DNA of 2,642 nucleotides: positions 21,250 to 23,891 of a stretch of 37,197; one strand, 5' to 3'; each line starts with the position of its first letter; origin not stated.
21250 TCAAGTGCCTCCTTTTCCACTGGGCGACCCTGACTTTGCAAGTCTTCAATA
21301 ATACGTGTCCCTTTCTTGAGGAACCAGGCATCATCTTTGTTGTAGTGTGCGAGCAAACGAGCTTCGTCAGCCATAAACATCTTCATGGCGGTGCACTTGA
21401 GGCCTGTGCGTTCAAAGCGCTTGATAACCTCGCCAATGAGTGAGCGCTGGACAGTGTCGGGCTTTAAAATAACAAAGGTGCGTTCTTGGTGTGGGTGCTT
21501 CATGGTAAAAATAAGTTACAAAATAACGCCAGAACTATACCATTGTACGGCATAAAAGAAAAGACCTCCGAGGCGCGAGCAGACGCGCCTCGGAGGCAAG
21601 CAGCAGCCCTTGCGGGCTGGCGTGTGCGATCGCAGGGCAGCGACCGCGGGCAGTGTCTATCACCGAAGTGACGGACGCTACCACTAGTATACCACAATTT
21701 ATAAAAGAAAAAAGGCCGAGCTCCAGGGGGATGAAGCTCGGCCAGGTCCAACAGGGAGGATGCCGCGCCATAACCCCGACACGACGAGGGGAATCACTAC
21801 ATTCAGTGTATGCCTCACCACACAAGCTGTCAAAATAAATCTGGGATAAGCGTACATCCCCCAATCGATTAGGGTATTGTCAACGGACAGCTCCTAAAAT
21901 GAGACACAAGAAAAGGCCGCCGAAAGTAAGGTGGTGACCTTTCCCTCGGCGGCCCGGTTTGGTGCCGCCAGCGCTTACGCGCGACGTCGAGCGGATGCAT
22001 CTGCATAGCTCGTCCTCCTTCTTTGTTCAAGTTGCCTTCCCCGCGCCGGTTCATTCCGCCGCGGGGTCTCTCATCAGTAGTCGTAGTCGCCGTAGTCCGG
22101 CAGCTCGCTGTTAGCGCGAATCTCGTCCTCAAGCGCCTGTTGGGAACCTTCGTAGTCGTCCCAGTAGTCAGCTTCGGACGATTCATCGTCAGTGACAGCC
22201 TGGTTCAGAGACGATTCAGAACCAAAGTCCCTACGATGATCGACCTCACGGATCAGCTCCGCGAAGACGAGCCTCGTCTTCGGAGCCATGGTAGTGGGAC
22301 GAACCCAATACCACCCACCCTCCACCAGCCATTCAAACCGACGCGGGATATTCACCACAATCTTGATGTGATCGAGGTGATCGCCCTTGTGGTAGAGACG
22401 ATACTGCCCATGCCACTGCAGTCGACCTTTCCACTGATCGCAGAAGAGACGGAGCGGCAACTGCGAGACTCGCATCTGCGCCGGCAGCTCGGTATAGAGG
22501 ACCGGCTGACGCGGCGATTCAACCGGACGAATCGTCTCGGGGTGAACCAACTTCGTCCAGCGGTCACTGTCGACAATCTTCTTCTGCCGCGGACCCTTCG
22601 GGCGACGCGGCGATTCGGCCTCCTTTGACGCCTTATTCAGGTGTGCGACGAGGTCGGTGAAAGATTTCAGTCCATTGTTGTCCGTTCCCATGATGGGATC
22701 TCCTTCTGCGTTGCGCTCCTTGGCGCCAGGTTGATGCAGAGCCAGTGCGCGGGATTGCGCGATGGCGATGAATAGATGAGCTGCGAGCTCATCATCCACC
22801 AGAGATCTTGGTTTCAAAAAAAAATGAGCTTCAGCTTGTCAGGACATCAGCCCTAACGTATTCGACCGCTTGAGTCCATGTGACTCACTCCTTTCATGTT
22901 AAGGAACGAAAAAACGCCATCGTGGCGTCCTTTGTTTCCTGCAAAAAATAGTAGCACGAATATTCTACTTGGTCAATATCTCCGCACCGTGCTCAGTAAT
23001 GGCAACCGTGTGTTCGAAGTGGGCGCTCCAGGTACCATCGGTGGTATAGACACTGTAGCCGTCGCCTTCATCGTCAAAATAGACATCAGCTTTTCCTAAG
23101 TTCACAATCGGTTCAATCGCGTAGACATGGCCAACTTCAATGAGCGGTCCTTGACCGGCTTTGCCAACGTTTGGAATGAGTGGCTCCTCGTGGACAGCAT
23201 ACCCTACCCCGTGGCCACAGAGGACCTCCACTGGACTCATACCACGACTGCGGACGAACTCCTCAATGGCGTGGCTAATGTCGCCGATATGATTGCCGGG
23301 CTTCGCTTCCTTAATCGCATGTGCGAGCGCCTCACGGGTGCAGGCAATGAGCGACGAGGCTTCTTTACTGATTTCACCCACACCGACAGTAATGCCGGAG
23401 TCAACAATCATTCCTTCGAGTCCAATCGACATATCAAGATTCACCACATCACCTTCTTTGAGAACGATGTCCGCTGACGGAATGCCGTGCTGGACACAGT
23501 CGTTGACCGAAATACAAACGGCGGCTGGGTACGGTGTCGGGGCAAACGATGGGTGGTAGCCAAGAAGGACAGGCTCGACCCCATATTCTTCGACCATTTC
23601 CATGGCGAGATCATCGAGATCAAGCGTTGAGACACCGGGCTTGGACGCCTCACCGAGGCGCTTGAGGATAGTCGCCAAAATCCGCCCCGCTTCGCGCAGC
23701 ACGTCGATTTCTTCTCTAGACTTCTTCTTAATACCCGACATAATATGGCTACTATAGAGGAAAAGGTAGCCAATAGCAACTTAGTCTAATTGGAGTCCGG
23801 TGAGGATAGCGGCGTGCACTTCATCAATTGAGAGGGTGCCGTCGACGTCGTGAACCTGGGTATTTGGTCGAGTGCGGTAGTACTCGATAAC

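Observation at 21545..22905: Island of higher G+C, with SD-led genes, between the ndk promoter and the map terminator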

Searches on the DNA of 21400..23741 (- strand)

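Call 8: search_rna_families(source=window, start=21400, end=23000, threshold=evalue, max_evalue=5, show_alignments=3)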
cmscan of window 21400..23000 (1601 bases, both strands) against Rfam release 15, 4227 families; matches with E-value up to 5: 6.
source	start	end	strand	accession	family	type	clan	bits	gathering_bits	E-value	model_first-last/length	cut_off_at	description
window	21708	21791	-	RF02784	SorX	Gene; sRNA;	-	61.3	46.6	4.1e-14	1-73/73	no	Singlet oxygen resistance RNA X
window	21706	21784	-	RF02651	SorY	Gene; sRNA;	-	32.4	111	0.00028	1-83/83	no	Singlet oxygen resistance RNA Y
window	21708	21857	-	RF02883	BcKCsr2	Gene; sRNA;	-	18.5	40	0.21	1-129/129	no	Burkholderia sRNA 2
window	21699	21798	-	RF00519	suhB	Gene; sRNA;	CL00108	15.8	41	3.5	1-77/77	no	Makes More Granules Regulator RNA (mmgR)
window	22232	22286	+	RF01127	sR42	Gene; snRNA; snoRNA; CD-box;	-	14.2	38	2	1-63/63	no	Small nucleolar RNA sR42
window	21581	21672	-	RF01390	isrG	Gene; sRNA;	-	12.9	100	0.94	1-279/279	no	isrG Hfq binding RNA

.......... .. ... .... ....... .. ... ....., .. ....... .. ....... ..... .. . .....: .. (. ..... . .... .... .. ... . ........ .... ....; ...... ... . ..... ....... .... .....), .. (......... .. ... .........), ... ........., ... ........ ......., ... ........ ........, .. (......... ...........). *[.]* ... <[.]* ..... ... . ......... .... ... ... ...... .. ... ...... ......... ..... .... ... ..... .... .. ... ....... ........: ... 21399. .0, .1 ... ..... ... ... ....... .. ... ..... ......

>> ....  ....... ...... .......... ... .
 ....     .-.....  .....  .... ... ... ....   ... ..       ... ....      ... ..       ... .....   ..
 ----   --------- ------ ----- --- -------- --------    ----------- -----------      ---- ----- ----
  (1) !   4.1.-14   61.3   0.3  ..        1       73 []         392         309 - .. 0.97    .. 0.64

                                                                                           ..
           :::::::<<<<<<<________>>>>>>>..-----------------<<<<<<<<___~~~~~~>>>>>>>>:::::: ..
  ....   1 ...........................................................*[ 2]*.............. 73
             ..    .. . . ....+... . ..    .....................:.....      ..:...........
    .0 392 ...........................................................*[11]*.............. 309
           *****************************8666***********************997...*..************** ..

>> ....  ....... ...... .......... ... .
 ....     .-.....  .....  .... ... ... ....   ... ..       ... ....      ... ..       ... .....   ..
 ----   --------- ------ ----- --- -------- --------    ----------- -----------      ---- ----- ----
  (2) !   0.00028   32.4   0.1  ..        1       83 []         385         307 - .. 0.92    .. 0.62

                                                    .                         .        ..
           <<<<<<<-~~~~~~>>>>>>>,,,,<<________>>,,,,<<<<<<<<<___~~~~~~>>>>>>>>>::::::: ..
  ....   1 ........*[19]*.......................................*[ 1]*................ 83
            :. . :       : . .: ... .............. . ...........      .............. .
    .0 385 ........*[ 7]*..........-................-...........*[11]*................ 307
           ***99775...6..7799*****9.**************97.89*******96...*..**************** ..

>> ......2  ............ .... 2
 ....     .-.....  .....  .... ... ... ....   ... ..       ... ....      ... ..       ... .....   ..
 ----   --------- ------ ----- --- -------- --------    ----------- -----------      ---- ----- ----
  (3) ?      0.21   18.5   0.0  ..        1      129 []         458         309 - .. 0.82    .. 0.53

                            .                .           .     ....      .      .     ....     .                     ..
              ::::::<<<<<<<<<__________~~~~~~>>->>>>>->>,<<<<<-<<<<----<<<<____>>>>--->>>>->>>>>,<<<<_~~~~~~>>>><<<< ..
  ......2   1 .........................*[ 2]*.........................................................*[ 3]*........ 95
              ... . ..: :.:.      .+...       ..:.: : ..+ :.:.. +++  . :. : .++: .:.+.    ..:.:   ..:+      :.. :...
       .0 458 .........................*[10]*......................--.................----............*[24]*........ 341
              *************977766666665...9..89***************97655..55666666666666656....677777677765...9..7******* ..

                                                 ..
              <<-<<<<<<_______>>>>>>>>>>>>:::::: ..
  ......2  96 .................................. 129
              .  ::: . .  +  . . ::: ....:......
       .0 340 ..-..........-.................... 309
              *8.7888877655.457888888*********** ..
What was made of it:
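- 21555..21696 (-): Small RNA C. An extended -10 box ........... (21686-21696) is followed by a transcript of about 125 nt with four hairpins (UUCG and GCAA loops). It ends in terminator T_C (stem 21565-21596). It matches no known family. No Rfam match (call 8).
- SorY also hits weakly (call 8).
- Tried and rejected: No Rfam match even at E<=5 (call 8).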

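Call 15: search_rna_families(sources=[L001, L002, L003, L004], threshold=gathering)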
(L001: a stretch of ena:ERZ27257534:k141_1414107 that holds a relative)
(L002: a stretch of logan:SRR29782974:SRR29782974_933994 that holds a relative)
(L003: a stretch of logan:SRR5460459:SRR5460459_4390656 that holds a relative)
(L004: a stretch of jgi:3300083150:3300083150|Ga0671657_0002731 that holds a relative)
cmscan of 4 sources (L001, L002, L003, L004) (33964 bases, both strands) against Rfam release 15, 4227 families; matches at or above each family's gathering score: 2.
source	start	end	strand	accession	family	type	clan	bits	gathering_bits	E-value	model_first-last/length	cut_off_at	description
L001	10908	10984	+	RF02784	SorX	Gene; sRNA;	-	68.6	46.6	6e-15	1-73/73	no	Singlet oxygen resistance RNA X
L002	1220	1296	+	RF02784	SorX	Gene; sRNA;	-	68.6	46.6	6e-15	1-73/73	no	Singlet oxygen resistance RNA X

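Call 69: build_rna_model(alignment_id=A6)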
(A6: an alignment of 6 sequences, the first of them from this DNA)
Model R1 built from alignment A6 (6 sequences, 107 columns); structure: RNAalifold consensus.
model positions 97; base pairs 13; branch points 2; effective number of sequences 2.04; information 0.59 bits per position. Calibrated on 0.2 Mb of random sequence (short: E-values are rough).
structure used (alignment columns):
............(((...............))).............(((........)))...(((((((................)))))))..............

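Call 70: search_with_rna_model(model_id=R1, sources=[window, L001, L004, L005, L006, L007, L008, L009, L010, L011, L012, L013, L014, L015, L016, L017, L018, L019, L020, L021, L022, L023, L024, L025, L026, L027, L028, L029, L030, L031, L032, L033, L034, L035, L036, L037, L038, L039, L040, L041, L042, L043, L044, L045, L046, L047, L048, L049, L050, L052, L054, L060, L065, L071, L072, L085, L087, L089, L090, L091, L092, L093, L094], max_evalue=1)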
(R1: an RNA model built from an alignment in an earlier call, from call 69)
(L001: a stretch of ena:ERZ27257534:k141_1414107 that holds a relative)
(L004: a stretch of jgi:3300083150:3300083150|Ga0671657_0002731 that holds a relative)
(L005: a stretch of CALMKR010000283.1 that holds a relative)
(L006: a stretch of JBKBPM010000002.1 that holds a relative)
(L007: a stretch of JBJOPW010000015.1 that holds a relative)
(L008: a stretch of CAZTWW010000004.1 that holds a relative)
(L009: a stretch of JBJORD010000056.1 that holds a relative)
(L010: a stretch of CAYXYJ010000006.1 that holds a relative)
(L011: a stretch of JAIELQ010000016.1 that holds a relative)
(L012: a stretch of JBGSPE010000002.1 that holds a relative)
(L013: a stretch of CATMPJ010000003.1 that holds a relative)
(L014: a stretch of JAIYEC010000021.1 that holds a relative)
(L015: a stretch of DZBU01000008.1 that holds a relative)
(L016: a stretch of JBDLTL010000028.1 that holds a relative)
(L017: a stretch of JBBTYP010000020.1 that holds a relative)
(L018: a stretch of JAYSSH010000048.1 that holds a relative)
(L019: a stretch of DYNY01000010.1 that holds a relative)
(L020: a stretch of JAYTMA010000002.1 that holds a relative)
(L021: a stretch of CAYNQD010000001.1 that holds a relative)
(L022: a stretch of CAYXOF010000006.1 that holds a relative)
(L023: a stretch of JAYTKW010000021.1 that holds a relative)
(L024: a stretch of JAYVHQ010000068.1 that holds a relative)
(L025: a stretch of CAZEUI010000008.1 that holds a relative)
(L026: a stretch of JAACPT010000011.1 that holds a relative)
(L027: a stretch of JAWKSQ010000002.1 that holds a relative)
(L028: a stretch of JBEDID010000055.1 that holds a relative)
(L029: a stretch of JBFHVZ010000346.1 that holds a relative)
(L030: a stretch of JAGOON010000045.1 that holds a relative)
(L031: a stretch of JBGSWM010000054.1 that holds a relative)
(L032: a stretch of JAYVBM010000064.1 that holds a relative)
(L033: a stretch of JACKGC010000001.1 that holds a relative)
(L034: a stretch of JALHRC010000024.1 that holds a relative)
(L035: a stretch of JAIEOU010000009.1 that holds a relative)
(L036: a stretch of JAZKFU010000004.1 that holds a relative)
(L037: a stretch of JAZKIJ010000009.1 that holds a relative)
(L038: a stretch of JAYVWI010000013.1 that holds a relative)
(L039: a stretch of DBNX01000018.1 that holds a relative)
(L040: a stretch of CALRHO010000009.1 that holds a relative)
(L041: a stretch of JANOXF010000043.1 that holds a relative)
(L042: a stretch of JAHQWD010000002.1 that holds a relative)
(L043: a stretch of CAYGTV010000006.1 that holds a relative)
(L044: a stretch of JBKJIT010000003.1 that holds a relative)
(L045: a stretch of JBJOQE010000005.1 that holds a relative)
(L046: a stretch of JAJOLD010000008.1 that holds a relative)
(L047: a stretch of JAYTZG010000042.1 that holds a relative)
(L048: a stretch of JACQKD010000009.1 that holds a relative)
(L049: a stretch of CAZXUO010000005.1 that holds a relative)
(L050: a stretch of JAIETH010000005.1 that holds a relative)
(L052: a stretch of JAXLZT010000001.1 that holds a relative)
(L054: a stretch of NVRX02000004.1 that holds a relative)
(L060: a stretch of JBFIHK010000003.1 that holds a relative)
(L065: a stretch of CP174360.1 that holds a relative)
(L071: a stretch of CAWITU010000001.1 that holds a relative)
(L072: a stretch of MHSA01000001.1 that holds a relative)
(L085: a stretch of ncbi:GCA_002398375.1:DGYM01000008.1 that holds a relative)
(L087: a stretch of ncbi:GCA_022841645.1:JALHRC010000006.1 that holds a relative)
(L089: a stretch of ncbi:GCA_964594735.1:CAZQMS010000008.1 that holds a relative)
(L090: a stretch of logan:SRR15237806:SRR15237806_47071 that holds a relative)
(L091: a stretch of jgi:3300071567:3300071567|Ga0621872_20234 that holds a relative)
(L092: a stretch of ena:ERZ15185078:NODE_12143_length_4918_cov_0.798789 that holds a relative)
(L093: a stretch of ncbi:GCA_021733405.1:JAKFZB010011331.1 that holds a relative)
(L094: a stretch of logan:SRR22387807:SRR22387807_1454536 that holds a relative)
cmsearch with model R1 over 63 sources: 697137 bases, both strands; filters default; matches with E-value up to 1: 26.
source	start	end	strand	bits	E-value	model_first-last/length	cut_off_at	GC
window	21703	21799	-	109.7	1.3e-32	1-97/97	no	0.59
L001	10902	10989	+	101.4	7.3e-30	1-97/97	no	0.55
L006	6890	6977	+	98.7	5.8e-29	1-97/97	no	0.6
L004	10882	10972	+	85.6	1.2e-24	1-97/97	no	0.54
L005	6841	6932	+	80.9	4.2e-23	1-97/97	no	0.51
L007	6862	6953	+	76.3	1.3e-21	1-97/97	no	0.57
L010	6889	6989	+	30.6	1.6e-06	1-97/97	no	0.52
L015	620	667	+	25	0.00011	1-97/97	no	0.52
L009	2798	2871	+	22.5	0.00073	1-97/97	no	0.55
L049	9492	9580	-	20.6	0.0029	1-97/97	no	0.44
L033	2976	3028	-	19.9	0.0052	1-97/97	no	0.53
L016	3419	3485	-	18.5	0.015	1-97/97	no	0.46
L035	3057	3152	-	18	0.021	1-97/97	no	0.44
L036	6884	6973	+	17.7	0.026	1-97/97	no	0.52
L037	6884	6973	+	17.7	0.026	1-97/97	no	0.52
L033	7478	7592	+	16.7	0.057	1-97/97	no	0.57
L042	12688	12757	+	16.2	0.083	1-97/97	no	0.44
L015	4031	4107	+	16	0.096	1-97/97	no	0.42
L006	11066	11188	+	15.1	0.19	1-97/97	no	0.38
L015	9643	9740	-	14.9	0.23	1-97/97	no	0.47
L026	4000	4110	+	14.8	0.24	1-97/97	no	0.41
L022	11516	11604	+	14.6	0.27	1-97/97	no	0.57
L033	2882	3019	+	14.2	0.37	1-97/97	no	0.51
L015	623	721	-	13.2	0.79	1-97/97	no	0.39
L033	4173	4260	+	13.1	0.91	1-97/97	no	0.56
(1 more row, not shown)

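Call 89: search_dna_similar(query=window:21700-21800:-, collection=plasmids, mode=distant, max_rows=15)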
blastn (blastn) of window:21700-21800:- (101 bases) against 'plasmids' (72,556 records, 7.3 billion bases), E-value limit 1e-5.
No match.

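Call 91: search_rna_families(sources=[L127, L171, L097, L005, L006, L007, L009, L010, L131, L110, L123], threshold=gathering)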
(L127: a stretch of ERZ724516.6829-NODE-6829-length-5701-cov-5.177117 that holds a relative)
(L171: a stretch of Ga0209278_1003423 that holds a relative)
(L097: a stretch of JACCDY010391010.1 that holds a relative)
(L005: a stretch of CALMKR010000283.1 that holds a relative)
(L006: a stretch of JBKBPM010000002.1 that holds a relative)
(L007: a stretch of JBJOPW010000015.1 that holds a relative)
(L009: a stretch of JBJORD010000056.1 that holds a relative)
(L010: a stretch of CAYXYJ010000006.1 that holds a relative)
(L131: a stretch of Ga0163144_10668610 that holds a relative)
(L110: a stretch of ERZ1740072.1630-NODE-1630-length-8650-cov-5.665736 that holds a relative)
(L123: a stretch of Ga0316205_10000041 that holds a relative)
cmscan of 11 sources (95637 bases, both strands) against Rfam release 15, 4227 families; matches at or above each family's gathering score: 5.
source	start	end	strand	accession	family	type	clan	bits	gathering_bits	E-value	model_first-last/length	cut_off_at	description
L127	1704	1778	+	RF02784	SorX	Gene; sRNA;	-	74.1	46.6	4.1e-16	1-73/73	no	Singlet oxygen resistance RNA X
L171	4389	4462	-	RF02784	SorX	Gene; sRNA;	-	70.7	46.6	4.1e-15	1-73/73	no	Singlet oxygen resistance RNA X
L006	6898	6972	+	RF02784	SorX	Gene; sRNA;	-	61.7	46.6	1.9e-12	1-73/73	no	Singlet oxygen resistance RNA X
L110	4726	4787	+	RF02784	SorX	Gene; sRNA;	-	55.9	46.6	9.8e-11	1-73/73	no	Singlet oxygen resistance RNA X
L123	4723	4778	-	RF02784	SorX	Gene; sRNA;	-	53.4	46.6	5.6e-10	1-73/73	no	Singlet oxygen resistance RNA X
